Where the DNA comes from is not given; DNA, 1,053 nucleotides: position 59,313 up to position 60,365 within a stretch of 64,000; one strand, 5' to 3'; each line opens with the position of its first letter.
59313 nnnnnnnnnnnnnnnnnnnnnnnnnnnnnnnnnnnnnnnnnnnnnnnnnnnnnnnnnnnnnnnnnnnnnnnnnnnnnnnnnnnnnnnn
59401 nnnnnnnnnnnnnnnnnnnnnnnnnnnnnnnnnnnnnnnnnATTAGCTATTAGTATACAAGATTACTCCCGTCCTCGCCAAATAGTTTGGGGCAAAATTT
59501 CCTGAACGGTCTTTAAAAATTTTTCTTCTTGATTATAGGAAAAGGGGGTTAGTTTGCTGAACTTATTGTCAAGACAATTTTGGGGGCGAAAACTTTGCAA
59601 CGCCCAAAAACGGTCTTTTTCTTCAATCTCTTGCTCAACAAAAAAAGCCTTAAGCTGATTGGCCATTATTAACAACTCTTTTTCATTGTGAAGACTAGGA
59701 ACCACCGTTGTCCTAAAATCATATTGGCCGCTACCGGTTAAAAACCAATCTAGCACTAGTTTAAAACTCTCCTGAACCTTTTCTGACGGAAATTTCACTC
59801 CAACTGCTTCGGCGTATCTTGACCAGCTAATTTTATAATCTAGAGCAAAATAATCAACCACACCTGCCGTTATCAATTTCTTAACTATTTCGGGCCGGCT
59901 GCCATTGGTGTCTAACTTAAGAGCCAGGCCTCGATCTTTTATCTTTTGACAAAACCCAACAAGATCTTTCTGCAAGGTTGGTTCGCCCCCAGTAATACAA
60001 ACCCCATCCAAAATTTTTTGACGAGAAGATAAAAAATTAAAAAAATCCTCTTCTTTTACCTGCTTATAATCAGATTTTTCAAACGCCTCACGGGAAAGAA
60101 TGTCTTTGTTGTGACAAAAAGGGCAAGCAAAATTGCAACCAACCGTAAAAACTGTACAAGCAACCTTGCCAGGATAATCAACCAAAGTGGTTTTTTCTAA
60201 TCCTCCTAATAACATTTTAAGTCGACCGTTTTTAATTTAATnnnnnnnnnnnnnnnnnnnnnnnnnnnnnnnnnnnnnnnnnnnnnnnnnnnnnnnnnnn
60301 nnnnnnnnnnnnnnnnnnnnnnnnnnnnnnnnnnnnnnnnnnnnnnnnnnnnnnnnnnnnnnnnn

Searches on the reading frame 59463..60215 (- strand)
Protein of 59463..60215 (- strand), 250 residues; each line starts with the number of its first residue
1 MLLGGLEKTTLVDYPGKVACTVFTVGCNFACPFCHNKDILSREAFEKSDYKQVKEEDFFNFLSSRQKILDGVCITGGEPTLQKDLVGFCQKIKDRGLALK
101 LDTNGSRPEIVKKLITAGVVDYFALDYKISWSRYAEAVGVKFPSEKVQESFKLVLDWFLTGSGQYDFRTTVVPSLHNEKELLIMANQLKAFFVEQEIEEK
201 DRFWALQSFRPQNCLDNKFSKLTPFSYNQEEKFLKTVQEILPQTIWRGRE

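Call 32: search_protein_families(library=pfam, proteins=[window:59463-60215:-], max_evalue=0.001)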
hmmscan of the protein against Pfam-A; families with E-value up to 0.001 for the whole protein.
window:59463-60215:- (250 aa): 2 families
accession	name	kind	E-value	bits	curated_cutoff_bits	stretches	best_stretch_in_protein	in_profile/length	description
PF04055.27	Radical_SAM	-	1.5e-17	64.7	29.5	1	22-154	2-136/166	Radical SAM superfamily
PF13353.11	Fer4_12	-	6.5e-10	39.9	22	1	18-97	6-82/137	4Fe-4S single cluster domain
